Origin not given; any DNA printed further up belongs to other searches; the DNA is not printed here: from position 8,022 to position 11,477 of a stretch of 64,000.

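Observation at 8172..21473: Pel-type exopolysaccharide locus with rearranged gene order, split pelA and no pelC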

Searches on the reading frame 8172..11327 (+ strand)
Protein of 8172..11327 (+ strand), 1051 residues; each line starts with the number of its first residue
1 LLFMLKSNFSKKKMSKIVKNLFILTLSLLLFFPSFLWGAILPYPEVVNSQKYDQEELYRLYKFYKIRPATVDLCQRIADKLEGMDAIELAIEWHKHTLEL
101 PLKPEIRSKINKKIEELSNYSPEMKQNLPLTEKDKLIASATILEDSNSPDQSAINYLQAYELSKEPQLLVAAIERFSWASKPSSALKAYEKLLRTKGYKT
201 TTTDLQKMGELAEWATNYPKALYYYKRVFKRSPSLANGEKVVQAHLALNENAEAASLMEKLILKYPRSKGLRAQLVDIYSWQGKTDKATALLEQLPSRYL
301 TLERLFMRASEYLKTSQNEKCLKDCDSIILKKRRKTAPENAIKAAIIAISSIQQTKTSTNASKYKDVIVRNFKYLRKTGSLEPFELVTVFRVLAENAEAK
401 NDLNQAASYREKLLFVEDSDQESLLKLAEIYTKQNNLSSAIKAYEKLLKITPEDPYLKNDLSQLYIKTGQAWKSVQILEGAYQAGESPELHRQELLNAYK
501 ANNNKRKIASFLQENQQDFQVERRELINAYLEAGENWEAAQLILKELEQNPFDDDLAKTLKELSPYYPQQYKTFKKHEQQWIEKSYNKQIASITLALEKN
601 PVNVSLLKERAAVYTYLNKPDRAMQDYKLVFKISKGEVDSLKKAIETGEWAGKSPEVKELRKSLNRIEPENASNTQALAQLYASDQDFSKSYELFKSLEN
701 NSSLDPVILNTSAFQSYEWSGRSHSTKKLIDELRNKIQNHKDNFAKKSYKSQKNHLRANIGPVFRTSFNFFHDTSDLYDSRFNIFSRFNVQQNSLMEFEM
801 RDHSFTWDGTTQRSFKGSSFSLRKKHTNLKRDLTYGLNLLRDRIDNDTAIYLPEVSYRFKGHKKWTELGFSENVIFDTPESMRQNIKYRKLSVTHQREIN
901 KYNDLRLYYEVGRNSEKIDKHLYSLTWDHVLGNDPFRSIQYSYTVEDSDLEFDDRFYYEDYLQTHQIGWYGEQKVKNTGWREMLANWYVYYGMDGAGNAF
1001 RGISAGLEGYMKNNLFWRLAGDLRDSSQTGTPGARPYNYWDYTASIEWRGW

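Call 3: search_protein_families(library=pfam, proteins=[window:8172-11327:+], max_evalue=0.01)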
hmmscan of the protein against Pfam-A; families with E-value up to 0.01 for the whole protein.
window:8172-11327:+ (1051 aa): 15 families
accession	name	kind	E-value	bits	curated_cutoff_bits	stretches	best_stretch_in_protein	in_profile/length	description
PF14559.12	TPR_19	-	1.7e-14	54.3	25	3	246-298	2-54/68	Tetratricopeptide repeat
PF13428.12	TPR_14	-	1.5e-10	41.1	23.5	1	423-461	3-41/44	Tetratricopeptide repeat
PF07719.23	TPR_2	-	8.4e-09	35.3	27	1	422-454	2-34/34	Tetratricopeptide repeat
PF00515.34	TPR_1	-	8.5e-09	35.3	27.8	1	423-453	3-33/34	Tetratricopeptide repeat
PF13174.12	TPR_6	-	2e-08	34.8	26.3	1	422-449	1-28/33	Tetratricopeptide repeat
PF13176.12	TPR_7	-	1e-05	25.7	27.9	1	423-453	1-31/36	Tetratricopeptide repeat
PF13371.12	TPR_9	-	2.6e-05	24.6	35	0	428-479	2-53/73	Tetratricopeptide repeat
PF13432.12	TPR_16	-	2.9e-05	24.8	32.7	1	393-455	3-65/65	Tetratricopeptide repeat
PF13414.12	TPR_11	-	3.3e-05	23.9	26.8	1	429-469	2-42/42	TPR repeat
PF13431.12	TPR_17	-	4.3e-05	23.9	24.4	0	443-476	1-34/34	Tetratricopeptide repeat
PF13181.12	TPR_8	-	0.00043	20.7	25.7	1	422-453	2-33/34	Tetratricopeptide repeat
PF13374.12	TPR_10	-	0.00044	20.6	27.5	0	423-450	4-31/42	Tetratricopeptide repeat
PF12895.13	ANAPC3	-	0.0055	17.4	27.2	0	401-453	3-54/82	Anaphase-promoting complex, cyclosome, subunit 3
PF23914.1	TPR_CcmH_CycH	-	0.0057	16.9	42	1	417-470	46-99/158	Cytochrome c-type biogenesis protein H TPR domain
PF11846.14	Wzy_C_2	-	0.0085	16.5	28.5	0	204-274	115-185/191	Virulence factor membrane-bound polymerase, C-terminal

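Call 4: search_protein_families(library=ncbifam, proteins=[window:8172-11327:+], max_evalue=0.01)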
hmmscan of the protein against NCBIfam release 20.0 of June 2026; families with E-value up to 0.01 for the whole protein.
window:8172-11327:+ (1051 aa): 8 families
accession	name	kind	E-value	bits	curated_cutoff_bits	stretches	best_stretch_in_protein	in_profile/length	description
TIGR02917.1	PEP_TPR_lipo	equivalog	1.6e-14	52.8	312.2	3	390-624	468-689/899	XrtA/PEP-CTERM system TPR-repeat protein PrsT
TIGR03939.1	PGA_TPR_OMP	equivalog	2e-11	42.9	366.65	1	514-631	339-456/800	poly-beta-1,6 N-acetyl-D-glucosamine export porin PgaA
NF040959.1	MamA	equivalog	5.3e-07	29.3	200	1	381-484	31-134/204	magnetosome protein MamA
NF033758.1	gliding_GltE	equivalog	2.2e-06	26.9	225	1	208-291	92-176/411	adventurous gliding motility TPR repeat lipoprotein GltE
NF052415.1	T3SS_chap_SctY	equivalog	7.7e-06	26.4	70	0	418-487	3-72/106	type III secretion apparatus assembly chaperone SctY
NF008757.0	PRK11788.1-5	equivalog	0.00022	20.5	363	1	208-303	220-316/388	lipopolysaccharide assembly protein LapB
TIGR02552.1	LcrH_SycD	equivalog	0.00031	20.5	104.8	1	403-489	34-120/136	SycD/LcrH family type III secretion system chaperone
NF033762.1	social_mot_Tgl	equivalog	0.0011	18.3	225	0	220-294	49-125/252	social motility TPR repeat lipoprotein Tgl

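Call 8: search_solved_structures(query=window:8172-11327:+, max_evalue=1)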
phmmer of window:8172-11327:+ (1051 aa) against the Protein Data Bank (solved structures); distinct sequences matched with E-value up to 1: 34.
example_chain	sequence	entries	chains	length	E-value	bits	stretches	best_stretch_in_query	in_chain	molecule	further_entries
9qhb_A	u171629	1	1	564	1e-12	50.1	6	400-485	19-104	Engineered tetratricopeptide repeat protein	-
7obi_A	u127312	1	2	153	3.2e-09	38.6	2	399-478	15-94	CTPR-rv4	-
8bu0_A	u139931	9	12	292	3.5e-08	35.1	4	400-483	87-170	Consensus tetratricopeptide repeat protein | Crystal structure of an 8-repeat consensus TPR superhelix with Zinc. | Monomer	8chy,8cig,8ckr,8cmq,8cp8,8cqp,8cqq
9gzg_A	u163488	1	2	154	6.6e-08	34.2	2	390-469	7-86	Engineered CTPR protein with glutamic acids for conductivity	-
9qhc_A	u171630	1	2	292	7.1e-07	30.8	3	376-498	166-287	Engineered tetratricopeptide repeat protein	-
8ch0_A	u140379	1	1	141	0.00016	23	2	400-469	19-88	Consensus tetratricopeptide repeat protein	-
2fo7_A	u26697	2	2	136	0.00018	22.9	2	400-469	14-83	SYNTHETIC CONSENSUS TPR PROTEIN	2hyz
1na0_A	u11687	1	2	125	0.00073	20.8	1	398-498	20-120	designed protein CTPR3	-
1na3_A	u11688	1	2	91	0.002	19.4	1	395-464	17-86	designed protein CTPR2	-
7bev_A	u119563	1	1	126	0.004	18.4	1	381-464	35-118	Sperm-associated antigen 1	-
3kd7_A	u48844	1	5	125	0.0056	17.9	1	381-498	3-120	CTPR390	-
8far_A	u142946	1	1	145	0.0059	17.8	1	380-484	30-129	I432-1-CC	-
6vfh_A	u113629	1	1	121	0.0066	17.7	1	400-456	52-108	T33_dn10A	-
8cus_A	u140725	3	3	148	0.0069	17.6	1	380-483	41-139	I432-1(NaCl) Chain A | I432-1(Imd) Chain A | I432-1-X3 Chain A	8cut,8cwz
2wqh_A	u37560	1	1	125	0.0073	17.5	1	398-498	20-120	CTPR3Y3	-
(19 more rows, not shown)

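Call 22: find_homologous_proteins(query=window:8172-11327:+, max_evalue=0.001)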
Query window:8172-11327:+ (1051 aa): 4 proteins with E <= 0.001 among 8000 candidates.
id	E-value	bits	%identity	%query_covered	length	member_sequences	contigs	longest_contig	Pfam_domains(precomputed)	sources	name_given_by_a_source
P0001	0.0e+0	1586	99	70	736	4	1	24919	PF14559.13,PF13431.13,PF13371.13,PF00515.35,PF13176.13,PF13432.13,PF13428.13,PF07719.24,PF13174.13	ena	-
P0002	3.3e-6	44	22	29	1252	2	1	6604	PF03704.24,PF05843.21,PF14863.13,PF09976.16,PF25060.1,PF13414.13,PF21545.4,PF01535.27,PF12569.15,PF23241.2,PF13374.13,PF24575.2,PF00515.35,PF13424.13,PF13429.13,PF14561.13,PF07719.24,PF13174.13,PF20308.5,PF25063.1,PF13431.13,PF23914.2,PF25062.2,PF25058.2,PF13176.13,PF13428.13,PF25064.2,PF14559.13,PF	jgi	-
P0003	9.6e-5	39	25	32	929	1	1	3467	PF25060.1,PF13414.13,PF16918.12,PF13374.13,PF07721.21,PF24575.2,PF00515.35,PF13424.13,PF13429.13,PF14561.13,PF07719.24,PF13174.13,PF20308.5,PF25063.1,PF13431.13,PF23914.2,PF25062.2,PF25058.2,PF13176.13,PF13428.13,PF25064.2,PF14559.13,PF13371.13,PF22860.3,PF12895.14,PF21033.5,PF23354.2,PF13432.13,PF0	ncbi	-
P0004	7.6e-4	36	23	22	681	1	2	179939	PF03704.24,PF09976.16,PF19529.5,PF25060.1,PF13414.13,PF13374.13,PF07721.21,PF24575.2,PF00515.35,PF13424.13,PF13429.13,PF14561.13,PF07719.24,PF13174.13,PF20308.5,PF25063.1,PF13431.13,PF23914.2,PF25062.2,PF13176.13,PF13428.13,PF04733.21,PF25064.2,PF14559.13,PF13371.13,PF17874.8,PF12895.14,PF21033.5,PF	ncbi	-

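Call 99: predict_structure(alignment_id=A3)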
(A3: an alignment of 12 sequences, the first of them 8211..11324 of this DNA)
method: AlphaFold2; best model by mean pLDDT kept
length: 1038 residues; sequences in the alignment: 12
mean_pLDDT: 84.8   pTM: 0.51
mean pLDDT of the five models: 84.8, 83.6, 83.5, 83.0, 82.2
residues with pLDDT >= 90: 463; 70-90: 442; 50-70: 105; < 50: 28
segments of 3 or more residues with pLDDT < 50: 1-4, 18-25, 108-116, 1018-1020
pLDDT, mean of each block of 10 residues (from residue 1): 51 56 59 71 83 81 88 86 86 83 63 51 86 86 93 91 91 92 76 92 93 92 91 91 92 87 87 86 84 89 86 77 76 86 68 81 66 82 79 86 82 83 78 77 76 68 69 62 68 61 59 74 76 87 87 78 88 92 92 95 93 94 87 94 93 93 95 92 92 92 94 93 85 88 91 96 93 96 97 86 97 96 96 94 96 97 92 96 93 97 93 94 93 80 84 96 68 96 90 90 94 66 85 94
secondary structure, 60 per line:
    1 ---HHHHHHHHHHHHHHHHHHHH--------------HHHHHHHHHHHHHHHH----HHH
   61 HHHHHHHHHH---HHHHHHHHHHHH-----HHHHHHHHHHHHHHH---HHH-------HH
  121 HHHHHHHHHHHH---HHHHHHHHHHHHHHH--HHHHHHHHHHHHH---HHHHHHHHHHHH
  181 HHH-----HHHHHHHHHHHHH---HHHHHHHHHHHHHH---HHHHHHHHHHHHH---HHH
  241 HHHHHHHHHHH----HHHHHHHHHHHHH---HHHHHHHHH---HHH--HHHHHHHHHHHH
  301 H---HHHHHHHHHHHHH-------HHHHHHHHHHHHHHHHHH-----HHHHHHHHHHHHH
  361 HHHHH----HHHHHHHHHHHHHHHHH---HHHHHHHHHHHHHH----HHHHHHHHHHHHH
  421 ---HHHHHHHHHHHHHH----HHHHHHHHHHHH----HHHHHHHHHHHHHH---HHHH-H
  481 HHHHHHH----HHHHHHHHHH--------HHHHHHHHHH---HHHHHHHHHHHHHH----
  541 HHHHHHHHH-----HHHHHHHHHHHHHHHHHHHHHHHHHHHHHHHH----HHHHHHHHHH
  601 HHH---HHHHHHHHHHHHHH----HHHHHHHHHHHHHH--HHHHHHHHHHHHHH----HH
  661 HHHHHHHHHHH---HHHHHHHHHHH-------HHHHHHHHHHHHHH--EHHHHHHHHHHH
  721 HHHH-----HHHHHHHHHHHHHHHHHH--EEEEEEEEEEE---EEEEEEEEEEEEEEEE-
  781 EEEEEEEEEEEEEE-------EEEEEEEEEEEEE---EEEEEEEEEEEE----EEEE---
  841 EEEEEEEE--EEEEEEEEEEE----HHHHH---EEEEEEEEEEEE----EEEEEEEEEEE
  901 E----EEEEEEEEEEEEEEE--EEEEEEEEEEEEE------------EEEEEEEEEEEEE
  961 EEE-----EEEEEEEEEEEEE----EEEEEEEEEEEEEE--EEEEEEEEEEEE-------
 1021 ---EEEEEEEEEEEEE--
elements in order (helices of 4 or more, strands of 3 or more residues): H4-23 H38-53 H58-70 H74-85 H91-105 H119-132 H136-150 H153-165 H169-183 H189-201 H205-218 H222-234 H238-251 H256-268 H272-280 H289-301 H305-317 H325-342 H348-365 H370-386 H390-403 H408-420 H424-437 H442-453 H458-471 H475-478 H480-487 H492-501 H510-519 H523-536 H541-549 H555-586 H591-603 H607-620 H625-638 H641-654 H659-671 H675-685 H693-706 H710-724 H730-747 E750-760 E764-779 E781-794 E802-814 E818-829 E834-837 E841-848 E851-861 H866-870 E874-885 E890-901 E906-920 E923-935 E948-963 E969-981 E986-999 E1002-1013 E1024-1036

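Call 101: fold_search(model_id=the predicted structure, library=pdb)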
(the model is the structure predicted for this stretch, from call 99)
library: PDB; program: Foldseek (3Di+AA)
matches with E <= 10: 1753; with E <= 0.001: 578
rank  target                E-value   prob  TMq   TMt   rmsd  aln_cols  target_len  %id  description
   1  9hvq_Q                9.6e-15  1.00  0.20  0.23  34.1       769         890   13  Structure of the transcribing Pol II-DSIF-PAF-SPT6-RECQL5 complex (released 2025-07-16)
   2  9rtt_Q                1.9e-14  1.00  0.16  0.18  29.8       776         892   12  Activated Elongation Complex with IWS1 and ELOF1 (released 2025-09-03)
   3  8fgw_D                4.2e-14  1.00  0.17  0.15  35.0       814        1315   12  Human IFT-A complex structures provide molecular insights into ciliary transport (released 2023-02-22)
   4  8bbg_D                1.5e-13  1.00  0.19  0.16  34.8       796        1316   13  Structure of the IFT-A complex; anterograde IFT-A train model (released 2022-12-21)
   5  7dkh_I                1.1e-12  1.00  0.14  0.15  34.7       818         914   13  Crystal structure of the Ctr9/Paf1/Cdc73/Rtf1 quaternary complex (released 2021-11-24)
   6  4buj_B                1.1e-12  1.00  0.17  0.14  31.6       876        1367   12  Crystal structure of the S. cerevisiae Ski2-3-8 complex (released 2013-08-28)
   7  7dkh_A                2.1e-12  1.00  0.14  0.15  32.9       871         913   12  Crystal structure of the Ctr9/Paf1/Cdc73/Rtf1 quaternary complex (released 2021-11-24)
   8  8bbe_D                2.7e-12  1.00  0.15  0.22  33.5       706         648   14  Structure of the IFT-A complex; IFT-A2 module (released 2022-12-21)
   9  6af0_A                4.8e-12  1.00  0.13  0.15  30.9       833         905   12  Structure of Ctr9, Paf1 and Cdc73 ternary complex from Myceliophthora thermophila (released 2018-09-19)
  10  6ted_Q                5.5e-12  1.00  0.17  0.19  31.8       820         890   11  Structure of complete, activated transcription complex Pol II-DSIF-PAF-SPT6 uncovers allosteric elongation activation  (released 2020-07-22)
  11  4buj_F                6.3e-12  1.00  0.17  0.14  30.9       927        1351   11  Crystal structure of the S. cerevisiae Ski2-3-8 complex (released 2013-08-28)
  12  9h80_M                6.9e-12  1.00  0.29  0.70   5.1       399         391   12  Structure of the outer membrane exopolysaccharide transporter PelBC (released 2025-06-11)
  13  8q9t_E                6.9e-12  1.00  0.19  0.18  33.0       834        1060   12  CryoEM structure of a S. Cerevisiae Ski238 complex bound to RNA (released 2023-11-29)
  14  8hmd_C                1.9e-11  1.00  0.15  0.12  28.0       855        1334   12  base module state 2 of Tetrahymena IFT-A (released 2023-06-14)
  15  7xn7_q                7.4e-11  1.00  0.13  0.14  33.0       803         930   14  RNA polymerase II elongation complex containing Spt4/5, Elf1, Spt6, Spn1 and Paf1C (released 2022-09-07)
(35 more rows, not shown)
